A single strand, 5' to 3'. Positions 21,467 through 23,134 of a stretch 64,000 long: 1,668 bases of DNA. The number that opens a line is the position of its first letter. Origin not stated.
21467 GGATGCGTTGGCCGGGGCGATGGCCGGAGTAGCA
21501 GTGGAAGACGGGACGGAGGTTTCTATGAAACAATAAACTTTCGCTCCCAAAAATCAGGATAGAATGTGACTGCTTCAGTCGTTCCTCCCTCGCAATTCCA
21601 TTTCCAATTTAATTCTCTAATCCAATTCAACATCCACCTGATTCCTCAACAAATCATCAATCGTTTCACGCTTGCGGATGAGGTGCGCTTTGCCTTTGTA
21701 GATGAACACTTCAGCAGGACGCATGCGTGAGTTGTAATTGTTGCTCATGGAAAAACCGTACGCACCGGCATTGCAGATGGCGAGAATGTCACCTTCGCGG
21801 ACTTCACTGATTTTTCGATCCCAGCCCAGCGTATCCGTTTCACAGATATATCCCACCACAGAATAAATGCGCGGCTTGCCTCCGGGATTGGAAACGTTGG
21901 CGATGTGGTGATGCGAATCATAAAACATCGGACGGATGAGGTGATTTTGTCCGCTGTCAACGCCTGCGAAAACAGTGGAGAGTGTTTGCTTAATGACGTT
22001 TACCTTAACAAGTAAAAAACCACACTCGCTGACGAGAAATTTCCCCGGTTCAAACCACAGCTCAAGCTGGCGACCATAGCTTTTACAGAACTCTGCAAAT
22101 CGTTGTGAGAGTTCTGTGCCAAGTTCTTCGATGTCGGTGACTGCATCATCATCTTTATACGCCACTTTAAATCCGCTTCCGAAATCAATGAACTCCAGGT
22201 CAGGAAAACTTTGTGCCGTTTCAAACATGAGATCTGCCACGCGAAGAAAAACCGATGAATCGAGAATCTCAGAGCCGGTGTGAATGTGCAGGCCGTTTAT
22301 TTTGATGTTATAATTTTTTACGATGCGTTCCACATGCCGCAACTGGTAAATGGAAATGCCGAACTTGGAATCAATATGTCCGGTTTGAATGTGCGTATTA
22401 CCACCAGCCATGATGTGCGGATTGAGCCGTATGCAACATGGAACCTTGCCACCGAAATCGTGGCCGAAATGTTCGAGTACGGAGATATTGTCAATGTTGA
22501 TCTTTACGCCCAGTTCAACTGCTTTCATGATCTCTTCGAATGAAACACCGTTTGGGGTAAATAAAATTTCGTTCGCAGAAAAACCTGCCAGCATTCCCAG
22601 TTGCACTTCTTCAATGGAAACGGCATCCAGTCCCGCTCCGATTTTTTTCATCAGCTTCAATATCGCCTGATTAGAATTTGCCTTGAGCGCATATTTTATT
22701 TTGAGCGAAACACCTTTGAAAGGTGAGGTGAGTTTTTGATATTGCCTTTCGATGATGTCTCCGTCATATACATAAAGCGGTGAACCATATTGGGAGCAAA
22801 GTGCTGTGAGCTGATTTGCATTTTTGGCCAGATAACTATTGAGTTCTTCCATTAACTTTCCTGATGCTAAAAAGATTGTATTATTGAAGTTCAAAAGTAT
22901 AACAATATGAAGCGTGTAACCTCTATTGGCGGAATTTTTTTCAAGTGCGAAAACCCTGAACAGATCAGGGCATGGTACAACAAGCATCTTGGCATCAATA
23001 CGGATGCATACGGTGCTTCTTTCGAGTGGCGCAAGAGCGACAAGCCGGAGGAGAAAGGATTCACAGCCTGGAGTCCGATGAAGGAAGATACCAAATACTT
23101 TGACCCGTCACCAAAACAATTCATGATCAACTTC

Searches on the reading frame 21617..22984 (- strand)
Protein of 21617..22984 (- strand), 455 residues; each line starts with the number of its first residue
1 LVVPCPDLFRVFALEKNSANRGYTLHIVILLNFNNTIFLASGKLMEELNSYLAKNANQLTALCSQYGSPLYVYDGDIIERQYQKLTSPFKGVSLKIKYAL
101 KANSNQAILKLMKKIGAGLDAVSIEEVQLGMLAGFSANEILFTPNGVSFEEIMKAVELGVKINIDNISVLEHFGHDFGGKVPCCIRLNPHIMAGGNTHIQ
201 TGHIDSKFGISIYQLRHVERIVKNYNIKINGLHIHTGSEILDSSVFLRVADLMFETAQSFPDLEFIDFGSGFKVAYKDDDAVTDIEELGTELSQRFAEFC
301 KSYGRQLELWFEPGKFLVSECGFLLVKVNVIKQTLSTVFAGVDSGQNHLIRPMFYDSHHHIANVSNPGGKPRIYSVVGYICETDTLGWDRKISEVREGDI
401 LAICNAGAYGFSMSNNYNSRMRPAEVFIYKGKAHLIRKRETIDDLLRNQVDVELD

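Call 67: search_protein_families(library=pfam, max_evalue=0.00001, proteins=[window:21617-22984:-])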
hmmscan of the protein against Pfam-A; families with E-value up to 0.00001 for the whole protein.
window:21617-22984:- (455 aa): 2 families
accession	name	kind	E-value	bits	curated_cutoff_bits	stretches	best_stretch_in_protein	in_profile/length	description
PF02784.22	Orn_Arg_deC_N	-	1e-41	143.4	23.4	1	78-319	4-247/247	Pyridoxal-dependent decarboxylase, pyridoxal binding domain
PF00278.28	Orn_DAP_Arg_deC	-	2.9e-19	69.6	23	1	71-407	2-95/95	Pyridoxal-dependent decarboxylase, C-terminal sheet domain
